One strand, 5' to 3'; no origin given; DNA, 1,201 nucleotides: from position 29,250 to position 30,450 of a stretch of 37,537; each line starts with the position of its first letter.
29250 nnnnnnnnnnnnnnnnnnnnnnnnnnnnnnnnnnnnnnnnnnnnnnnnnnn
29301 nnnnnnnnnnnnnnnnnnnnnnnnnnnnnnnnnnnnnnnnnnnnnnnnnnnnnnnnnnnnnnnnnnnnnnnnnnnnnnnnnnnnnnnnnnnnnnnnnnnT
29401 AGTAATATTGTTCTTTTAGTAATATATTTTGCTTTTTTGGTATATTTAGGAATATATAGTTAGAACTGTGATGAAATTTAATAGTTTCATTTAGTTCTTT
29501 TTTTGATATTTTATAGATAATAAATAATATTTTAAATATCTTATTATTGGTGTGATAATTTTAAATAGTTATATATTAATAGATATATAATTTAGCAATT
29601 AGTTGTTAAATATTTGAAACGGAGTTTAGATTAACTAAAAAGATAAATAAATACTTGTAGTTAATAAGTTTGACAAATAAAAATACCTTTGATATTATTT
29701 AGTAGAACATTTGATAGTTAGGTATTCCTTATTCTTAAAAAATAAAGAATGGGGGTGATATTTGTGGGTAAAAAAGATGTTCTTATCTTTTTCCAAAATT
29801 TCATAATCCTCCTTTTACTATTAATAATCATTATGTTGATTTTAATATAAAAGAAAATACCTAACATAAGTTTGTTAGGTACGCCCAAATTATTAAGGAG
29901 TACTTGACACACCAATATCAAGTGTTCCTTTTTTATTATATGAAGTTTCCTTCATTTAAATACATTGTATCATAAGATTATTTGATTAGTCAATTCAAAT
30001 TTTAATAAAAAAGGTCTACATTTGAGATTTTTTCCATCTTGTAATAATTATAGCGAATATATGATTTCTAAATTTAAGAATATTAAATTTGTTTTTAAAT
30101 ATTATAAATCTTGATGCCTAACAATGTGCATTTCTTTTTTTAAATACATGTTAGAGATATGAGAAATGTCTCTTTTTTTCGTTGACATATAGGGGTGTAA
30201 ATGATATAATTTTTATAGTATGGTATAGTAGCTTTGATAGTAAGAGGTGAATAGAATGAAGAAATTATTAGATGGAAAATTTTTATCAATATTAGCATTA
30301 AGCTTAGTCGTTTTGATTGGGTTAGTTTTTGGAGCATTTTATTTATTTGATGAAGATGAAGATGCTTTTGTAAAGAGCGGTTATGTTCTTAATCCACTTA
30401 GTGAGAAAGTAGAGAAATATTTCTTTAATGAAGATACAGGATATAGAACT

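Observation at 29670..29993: Unannotated type I toxin-antitoxin-like module: 28-codon hydrophobic ORF with convergent overlapping antisense RNA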

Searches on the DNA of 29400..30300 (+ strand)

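Call 5: search_rna_families(source=window, start=29400, end=30300, threshold=evalue, max_evalue=10, show_alignments=3)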
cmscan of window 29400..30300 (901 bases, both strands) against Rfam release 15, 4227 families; matches with E-value up to 10: 7.
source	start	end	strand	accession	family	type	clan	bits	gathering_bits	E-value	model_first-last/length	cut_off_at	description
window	29747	29816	+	RF03873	mir-3192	Gene; miRNA;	-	21.4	80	0.19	1-77/77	no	mir-3192 microRNA precursor family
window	29841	29941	-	RF00242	ctRNA_pT181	Gene; antisense;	-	21.3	56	4.8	1-94/94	no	ctRNA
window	30000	30046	-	RF00150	SNORD42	Gene; snRNA; snoRNA; CD-box;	-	18.5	39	5.7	1-68/68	no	Small nucleolar RNA SNORD42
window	29849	29902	-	RF00378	Qrr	Gene; sRNA;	-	16.6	50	3.9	1-108/108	no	Qrr RNA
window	29849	29932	-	RF04085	mir-1271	Gene; miRNA;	-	16.2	80.5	2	1-77/77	no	mir-1271 microRNA precursor family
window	29463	29498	+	RF01423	snoR117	Gene; snRNA; snoRNA; CD-box;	-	15.3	42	4.2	1-80/80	no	small nucleolar RNA snoR117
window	29463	29497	+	RF00325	SNORD53_SNORD92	Gene; snRNA; snoRNA; CD-box;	CL00063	14.8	46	9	1-78/78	no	Small nucleolar RNA SNORD53/SNORD92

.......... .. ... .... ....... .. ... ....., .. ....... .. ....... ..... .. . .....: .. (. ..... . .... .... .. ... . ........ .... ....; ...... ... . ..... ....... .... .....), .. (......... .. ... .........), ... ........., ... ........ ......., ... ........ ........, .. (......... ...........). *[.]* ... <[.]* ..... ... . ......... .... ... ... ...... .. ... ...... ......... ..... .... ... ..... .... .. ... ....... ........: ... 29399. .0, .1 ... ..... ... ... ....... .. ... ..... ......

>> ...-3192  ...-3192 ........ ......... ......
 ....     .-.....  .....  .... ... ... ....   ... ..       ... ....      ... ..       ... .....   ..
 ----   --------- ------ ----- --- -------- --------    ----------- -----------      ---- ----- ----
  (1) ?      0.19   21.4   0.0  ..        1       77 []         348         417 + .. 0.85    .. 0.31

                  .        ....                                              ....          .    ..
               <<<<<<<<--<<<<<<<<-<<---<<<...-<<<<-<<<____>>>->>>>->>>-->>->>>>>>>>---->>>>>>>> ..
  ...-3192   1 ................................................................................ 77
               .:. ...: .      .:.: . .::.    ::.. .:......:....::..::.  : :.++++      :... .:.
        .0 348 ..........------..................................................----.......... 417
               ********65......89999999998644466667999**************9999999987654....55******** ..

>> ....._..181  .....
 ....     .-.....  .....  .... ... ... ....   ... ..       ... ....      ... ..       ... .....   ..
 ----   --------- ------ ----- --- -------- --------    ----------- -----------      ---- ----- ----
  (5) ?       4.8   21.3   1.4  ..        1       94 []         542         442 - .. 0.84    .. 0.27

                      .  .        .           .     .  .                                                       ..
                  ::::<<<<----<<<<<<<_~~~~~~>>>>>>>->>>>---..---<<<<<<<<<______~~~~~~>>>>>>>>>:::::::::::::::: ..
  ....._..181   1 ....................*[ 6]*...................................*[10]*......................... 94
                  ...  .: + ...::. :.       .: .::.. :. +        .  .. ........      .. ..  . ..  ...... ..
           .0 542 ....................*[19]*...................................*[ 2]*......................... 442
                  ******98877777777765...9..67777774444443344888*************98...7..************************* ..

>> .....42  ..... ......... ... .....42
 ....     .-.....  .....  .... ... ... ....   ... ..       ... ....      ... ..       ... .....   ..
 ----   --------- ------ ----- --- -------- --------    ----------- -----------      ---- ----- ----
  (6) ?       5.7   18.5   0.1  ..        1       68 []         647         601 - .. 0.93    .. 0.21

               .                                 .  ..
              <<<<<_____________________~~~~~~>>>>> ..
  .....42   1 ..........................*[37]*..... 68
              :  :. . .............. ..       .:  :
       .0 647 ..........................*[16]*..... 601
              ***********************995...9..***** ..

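Call 14: search_dna_similar(query=window:29464-30170:+, collection=plasmids, mode=distant, max_evalue=0.01)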
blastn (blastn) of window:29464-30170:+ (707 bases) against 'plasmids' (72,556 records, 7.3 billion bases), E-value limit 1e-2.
Records with a match: 2; places in all: 2; records where one place covers at least 80% of the query: 0.
Best place of each record, by identity: 80-90% 2.
By first word of the organism name: Candidatus 1; Paraclostridium 1.
By predicted mobility (MOB-suite, as given by PLSDB): non-mobilizable 2.
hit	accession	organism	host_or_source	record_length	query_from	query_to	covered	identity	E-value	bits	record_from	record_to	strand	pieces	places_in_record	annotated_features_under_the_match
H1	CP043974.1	Candidatus Stammera capleta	Cassida viridis,insect metagenome,Whole ...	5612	597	646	7%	84.3%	4e-3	50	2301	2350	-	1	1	record has no annotation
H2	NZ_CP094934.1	Paraclostridium bifermentans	Homo sapiens,feces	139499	494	544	7%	82.4%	1e-3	53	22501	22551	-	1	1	none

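Call 15: search_dna_similar(query=window:29464-30170:+, collection=phages, mode=distant, max_evalue=0.01)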
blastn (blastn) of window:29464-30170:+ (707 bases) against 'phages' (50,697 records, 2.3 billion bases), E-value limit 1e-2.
Records with a match: 5; places in all: 5; records where one place covers at least 80% of the query: 0.
Best place of each record, by identity: 80-90% 5.
By first word of the organism name: Prochlorococcus 4; Marine 1.
By host as written in the record: Prochlorococcus sp. NATL1A 2; - 2; Prochlorococcus marinus NATL2A 1.
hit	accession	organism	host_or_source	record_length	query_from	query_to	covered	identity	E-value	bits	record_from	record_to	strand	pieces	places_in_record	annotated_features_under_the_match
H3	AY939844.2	Prochlorococcus phage P-SSM2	Prochlorococcus sp. NATL1A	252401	355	401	7%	85.1%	1e-3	51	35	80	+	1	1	hypothetical protein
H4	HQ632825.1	Prochlorococcus phage P-SSM5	Prochlorococcus marinus NATL2A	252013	355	401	7%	85.1%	1e-3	51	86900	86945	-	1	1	none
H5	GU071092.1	Prochlorococcus phage P-SSM2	-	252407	355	401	7%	85.1%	1e-3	51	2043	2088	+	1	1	conserved hypothetical protein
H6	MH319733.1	Marine virus AG-345-E02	single cell amplified by WGA-X; seawater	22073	355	401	7%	85.1%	1e-3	51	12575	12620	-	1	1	record has no annotation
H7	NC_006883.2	Prochlorococcus phage P-SSM2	Prochlorococcus sp. NATL1A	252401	355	401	7%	85.1%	1e-3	51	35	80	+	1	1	hypothetical protein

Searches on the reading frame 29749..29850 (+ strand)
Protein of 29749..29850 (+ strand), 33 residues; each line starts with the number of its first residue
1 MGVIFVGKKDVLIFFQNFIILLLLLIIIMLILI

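Call 9: find_encoding_contigs(protein=window:29749-29850:+, flank=3000, max_places=10)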
Protein window:29749-29850:+ (33 aa): no gene with exactly this product is on record in the collection.

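Call 34: search_protein_families(library=pfam, proteins=[window:29764-29847:+, window:29749-29847:+], max_evalue=10)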
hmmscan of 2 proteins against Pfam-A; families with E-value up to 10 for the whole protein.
seq(28 aa): 0 families

seq(33 aa): 0 families

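Call 35: search_protein_families(library=ncbifam, proteins=[window:29764-29847:+, window:29749-29847:+], max_evalue=10)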
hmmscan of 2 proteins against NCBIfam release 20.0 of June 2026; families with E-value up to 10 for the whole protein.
seq(28 aa): 0 families

seq(33 aa): 0 families

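Call 36: search_protein_families(library=padloc, proteins=[window:29764-29847:+, window:29749-29847:+], max_evalue=10)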
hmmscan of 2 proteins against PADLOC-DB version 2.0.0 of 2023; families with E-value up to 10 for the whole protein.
seq(28 aa): 0 families

seq(33 aa): 0 families

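Call 39: search_protein_representatives(protein=window:29749-29847:+)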
Query: 33 residues. Proteins with E-value up to 0.001 (for the whole library): 0; up to 1e-10: 0; up to 1e-30: 0. The best 0 are listed.

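Call 40: search_dna_similar(query=window:29764-29847:+, collection=plasmids, mode=protein, max_evalue=10, max_rows=15)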
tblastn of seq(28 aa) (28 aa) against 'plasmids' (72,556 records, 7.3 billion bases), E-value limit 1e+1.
No match.

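Call 41: search_dna_similar(query=window:29764-29847:+, collection=phages, mode=protein, max_evalue=10, max_rows=15)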
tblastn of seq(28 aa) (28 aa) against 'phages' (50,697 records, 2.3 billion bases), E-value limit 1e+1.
No match.
